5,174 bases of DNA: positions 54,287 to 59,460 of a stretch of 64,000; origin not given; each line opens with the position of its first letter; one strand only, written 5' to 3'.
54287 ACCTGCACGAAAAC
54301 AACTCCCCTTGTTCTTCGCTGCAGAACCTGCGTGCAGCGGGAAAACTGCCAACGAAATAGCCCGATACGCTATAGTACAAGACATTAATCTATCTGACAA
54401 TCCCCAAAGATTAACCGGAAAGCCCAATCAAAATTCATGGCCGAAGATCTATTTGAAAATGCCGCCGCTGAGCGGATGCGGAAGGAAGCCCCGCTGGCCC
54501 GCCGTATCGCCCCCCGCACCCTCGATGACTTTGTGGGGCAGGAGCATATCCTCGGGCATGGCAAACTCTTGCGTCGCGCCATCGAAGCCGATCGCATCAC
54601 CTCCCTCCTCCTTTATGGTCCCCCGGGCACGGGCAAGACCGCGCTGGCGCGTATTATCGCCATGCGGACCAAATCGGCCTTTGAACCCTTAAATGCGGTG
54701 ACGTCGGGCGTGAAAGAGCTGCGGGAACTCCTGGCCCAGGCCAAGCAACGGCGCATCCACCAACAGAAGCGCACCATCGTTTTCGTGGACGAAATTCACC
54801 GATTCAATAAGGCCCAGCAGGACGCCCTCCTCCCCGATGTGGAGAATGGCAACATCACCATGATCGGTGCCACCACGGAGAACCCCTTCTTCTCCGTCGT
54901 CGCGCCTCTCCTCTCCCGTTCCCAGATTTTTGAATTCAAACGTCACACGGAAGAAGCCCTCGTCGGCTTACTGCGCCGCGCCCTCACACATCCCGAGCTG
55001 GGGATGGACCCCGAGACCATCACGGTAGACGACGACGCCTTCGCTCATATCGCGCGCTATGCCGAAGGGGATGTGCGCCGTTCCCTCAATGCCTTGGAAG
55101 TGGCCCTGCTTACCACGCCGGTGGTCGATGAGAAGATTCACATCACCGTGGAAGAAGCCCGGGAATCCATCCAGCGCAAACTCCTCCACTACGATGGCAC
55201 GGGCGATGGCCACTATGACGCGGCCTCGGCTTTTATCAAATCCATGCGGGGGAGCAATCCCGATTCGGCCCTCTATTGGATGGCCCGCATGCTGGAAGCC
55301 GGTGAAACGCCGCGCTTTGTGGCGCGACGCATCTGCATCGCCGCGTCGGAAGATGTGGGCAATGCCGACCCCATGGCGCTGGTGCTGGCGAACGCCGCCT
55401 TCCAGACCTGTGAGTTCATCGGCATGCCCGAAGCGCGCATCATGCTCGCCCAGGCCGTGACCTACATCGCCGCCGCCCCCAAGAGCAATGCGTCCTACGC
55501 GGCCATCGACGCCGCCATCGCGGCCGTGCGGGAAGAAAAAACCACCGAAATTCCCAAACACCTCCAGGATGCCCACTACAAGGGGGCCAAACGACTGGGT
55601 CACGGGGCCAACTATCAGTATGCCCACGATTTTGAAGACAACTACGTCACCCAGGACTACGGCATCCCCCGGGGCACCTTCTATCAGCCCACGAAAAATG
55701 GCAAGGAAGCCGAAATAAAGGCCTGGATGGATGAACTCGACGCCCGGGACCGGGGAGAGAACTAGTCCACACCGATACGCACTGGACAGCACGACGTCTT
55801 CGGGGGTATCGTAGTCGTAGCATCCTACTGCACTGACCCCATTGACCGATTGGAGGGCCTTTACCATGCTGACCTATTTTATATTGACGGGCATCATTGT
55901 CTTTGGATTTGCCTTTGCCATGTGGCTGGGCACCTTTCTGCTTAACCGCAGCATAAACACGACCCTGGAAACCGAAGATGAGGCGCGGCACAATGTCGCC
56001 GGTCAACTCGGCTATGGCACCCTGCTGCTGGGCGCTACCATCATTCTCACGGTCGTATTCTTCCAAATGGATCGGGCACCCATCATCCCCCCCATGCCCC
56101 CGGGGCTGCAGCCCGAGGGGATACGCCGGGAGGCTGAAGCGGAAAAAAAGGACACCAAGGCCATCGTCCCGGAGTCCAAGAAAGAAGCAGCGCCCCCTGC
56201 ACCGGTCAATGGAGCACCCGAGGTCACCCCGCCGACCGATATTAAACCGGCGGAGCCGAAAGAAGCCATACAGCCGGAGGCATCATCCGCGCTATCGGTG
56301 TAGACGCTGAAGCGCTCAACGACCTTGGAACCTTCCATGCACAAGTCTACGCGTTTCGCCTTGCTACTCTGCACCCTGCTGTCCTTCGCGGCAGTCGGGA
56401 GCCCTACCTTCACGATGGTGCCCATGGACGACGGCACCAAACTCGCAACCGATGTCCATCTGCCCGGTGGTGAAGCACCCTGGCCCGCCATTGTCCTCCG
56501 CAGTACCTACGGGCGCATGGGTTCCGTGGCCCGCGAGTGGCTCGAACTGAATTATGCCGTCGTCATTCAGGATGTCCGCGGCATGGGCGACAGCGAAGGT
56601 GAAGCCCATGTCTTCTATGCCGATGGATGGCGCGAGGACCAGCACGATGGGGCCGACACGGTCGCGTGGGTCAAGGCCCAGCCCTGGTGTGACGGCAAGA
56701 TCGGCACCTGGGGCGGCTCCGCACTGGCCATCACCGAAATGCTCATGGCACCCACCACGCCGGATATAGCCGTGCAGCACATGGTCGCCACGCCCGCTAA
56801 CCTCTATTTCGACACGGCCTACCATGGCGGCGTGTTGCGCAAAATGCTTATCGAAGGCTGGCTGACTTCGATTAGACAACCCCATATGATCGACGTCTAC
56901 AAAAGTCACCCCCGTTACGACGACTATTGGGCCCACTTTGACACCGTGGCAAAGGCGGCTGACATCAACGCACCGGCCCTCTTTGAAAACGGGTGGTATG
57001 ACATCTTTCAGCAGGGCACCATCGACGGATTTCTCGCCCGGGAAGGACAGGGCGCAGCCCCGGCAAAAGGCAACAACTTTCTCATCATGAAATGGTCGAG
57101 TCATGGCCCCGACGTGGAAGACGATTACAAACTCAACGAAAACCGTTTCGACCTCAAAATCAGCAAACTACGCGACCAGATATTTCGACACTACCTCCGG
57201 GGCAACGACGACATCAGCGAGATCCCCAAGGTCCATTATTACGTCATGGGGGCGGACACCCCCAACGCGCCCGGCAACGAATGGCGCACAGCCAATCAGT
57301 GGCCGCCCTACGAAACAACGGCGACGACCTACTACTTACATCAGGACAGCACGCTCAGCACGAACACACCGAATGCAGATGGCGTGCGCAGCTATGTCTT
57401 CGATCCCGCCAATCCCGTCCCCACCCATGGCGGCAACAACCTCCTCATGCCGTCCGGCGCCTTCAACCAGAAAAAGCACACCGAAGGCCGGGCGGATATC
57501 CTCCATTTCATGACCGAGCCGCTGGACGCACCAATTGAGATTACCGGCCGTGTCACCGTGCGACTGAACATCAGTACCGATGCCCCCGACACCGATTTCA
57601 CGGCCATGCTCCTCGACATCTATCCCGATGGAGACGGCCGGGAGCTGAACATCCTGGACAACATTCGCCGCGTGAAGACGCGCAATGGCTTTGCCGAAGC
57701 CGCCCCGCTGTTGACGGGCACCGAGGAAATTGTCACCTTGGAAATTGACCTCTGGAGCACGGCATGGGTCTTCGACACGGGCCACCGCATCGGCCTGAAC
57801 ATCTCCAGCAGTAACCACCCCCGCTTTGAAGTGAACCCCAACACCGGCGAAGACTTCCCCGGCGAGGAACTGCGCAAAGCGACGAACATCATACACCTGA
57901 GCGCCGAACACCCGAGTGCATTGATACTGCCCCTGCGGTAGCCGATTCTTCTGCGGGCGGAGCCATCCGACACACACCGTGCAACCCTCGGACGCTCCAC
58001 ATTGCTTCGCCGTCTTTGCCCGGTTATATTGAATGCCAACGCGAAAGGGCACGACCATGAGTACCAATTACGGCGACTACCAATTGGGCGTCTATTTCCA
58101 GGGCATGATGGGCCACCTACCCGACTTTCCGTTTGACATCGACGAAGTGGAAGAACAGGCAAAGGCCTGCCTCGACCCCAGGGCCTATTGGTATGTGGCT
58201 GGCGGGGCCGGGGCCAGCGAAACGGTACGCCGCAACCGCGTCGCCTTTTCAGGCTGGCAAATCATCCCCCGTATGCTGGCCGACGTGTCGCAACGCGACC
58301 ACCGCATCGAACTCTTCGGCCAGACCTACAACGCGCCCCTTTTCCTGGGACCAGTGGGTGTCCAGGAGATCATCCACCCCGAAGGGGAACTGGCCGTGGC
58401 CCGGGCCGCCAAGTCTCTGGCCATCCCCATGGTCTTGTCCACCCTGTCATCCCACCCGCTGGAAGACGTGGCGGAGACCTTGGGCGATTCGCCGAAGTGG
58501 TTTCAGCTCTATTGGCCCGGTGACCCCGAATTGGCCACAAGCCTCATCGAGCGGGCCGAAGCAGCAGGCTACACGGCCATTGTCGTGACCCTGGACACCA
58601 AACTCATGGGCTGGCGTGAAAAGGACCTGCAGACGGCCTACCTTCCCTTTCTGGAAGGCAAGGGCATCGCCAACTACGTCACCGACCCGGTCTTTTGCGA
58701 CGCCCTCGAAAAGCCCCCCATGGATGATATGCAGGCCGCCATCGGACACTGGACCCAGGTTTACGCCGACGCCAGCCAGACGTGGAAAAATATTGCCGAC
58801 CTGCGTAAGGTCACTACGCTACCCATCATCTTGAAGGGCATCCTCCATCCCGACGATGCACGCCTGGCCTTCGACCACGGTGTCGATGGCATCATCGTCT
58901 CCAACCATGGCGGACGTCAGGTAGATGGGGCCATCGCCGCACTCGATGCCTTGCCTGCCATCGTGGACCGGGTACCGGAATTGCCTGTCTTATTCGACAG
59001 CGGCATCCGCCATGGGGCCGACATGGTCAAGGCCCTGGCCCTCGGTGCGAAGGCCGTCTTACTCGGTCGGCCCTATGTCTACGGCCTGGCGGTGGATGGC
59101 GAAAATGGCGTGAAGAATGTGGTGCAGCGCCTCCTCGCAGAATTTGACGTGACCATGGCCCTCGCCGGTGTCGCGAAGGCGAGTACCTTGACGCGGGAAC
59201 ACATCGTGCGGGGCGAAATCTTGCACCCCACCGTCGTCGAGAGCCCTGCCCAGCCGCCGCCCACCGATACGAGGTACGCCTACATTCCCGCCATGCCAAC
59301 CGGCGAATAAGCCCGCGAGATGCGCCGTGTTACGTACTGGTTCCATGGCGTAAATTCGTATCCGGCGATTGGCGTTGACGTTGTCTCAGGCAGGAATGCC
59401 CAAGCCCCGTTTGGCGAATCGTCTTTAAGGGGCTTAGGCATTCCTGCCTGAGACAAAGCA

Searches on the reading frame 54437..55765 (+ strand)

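Call 54: search_protein_families(library=pfam, proteins=[window:54437-55765:+], max_evalue=0.001)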
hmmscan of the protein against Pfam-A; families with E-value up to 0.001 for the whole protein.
window:54437-55765:+ (442 aa): 14 families
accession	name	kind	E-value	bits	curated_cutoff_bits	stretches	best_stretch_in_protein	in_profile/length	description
PF12002.13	MgsA_C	-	1.6e-66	223.8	27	1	272-434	1-166/167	MgsA AAA+ ATPase C terminal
PF16193.11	AAA_assoc_2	-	2.7e-26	92.1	34.3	1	194-271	4-81/81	AAA C-terminal domain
PF00004.35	AAA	-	3.3e-16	60.4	21.2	1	57-165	1-126/131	ATPase family associated with various cellular activities (AAA)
PF05496.18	RuvB_N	-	9.4e-15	55.2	27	1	25-143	2-116/159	Holliday junction DNA helicase RuvB P-loop domain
PF13191.12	AAA_16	-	1.6e-07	32.4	32.6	1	45-75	15-45/167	AAA ATPase domain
PF00158.32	Sigma54_activat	-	2.9e-07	30.8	20.2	0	103-150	85-132/168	Sigma-54 interaction domain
PF07728.20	AAA_5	-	8.3e-07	29.5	22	1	57-146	2-101/139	AAA domain (dynein-related subfamily)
PF01078.27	Mg_chelatase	-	6.3e-06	26.2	20.3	0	56-74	24-42/207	Magnesium chelatase, subunit ChlI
PF13401.12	AAA_22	-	1.2e-05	26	27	0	56-78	7-29/130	AAA domain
PF20720.3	nSTAND3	-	3e-05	24.2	27.2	1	56-120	19-74/155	Novel STAND NTPase 3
PF14532.12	Sigma54_activ_2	-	0.00011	22.9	25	1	54-132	21-90/138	Sigma-54 interaction domain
PF07724.20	AAA_2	-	0.00011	22.8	27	1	53-141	2-105/166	AAA domain (Cdc48 subfamily)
PF07726.17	AAA_3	-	0.00034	20.9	27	0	57-155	2-107/131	ATPase family associated with various cellular activities (AAA)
PF06068.19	TIP49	-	0.00041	20.1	23.8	0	28-88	22-86/347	TIP49 P-loop domain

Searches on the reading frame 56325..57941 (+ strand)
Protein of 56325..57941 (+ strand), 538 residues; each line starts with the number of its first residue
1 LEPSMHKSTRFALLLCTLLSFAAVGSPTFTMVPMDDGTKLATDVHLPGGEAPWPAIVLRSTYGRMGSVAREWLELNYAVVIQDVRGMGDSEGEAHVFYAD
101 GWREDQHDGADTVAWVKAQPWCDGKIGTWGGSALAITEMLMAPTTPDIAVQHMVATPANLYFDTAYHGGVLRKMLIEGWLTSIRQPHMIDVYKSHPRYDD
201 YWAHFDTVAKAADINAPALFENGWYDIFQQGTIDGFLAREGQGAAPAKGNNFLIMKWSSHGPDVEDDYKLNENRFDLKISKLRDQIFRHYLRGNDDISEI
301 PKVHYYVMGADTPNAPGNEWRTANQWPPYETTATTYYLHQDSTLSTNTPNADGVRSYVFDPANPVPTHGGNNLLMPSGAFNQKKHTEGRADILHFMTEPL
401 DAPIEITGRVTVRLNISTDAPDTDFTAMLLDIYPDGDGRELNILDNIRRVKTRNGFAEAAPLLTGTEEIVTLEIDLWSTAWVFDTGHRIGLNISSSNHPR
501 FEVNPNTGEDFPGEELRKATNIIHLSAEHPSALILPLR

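Call 6: search_protein_families(library=pfam, proteins=[window:56325-57941:+], max_evalue=0.01)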
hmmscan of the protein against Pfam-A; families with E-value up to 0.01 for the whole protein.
window:56325-57941:+ (538 aa): 2 families
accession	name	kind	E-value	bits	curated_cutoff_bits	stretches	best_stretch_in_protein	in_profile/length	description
PF08530.16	PepX_C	-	3.2e-42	145.3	22.5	1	301-533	7-216/217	X-Pro dipeptidyl-peptidase C-terminal non-catalytic domain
PF02129.25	Peptidase_S15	-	2.4e-37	129.5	23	2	36-179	1-151/262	X-Pro dipeptidyl-peptidase (S15 family)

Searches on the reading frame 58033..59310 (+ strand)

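Call 6: search_protein_families(library=pfam, proteins=[window:58033-59310:+], max_evalue=0.01)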
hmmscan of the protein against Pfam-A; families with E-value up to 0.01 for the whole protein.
window:58033-59310:+ (425 aa): 5 families
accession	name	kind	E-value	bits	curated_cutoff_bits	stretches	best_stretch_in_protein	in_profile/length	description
PF01070.24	FMN_dh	-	1.5e-126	422.6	24.9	1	43-392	1-349/350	FMN-dependent dehydrogenase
PF05690.20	ThiG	-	1.7e-06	28.1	23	1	304-344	164-203/247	Thiazole biosynthesis protein ThiG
PF00478.31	IMPDH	-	3e-05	23.6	25.6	1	313-346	204-237/345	IMP dehydrogenase / GMP reductase domain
PF03060.21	NMO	-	0.0018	18.1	28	1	273-368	146-241/331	Nitronate monooxygenase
PF00977.27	His_biosynth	-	0.0092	15.9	23.6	0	304-348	62-105/228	Histidine biosynthesis protein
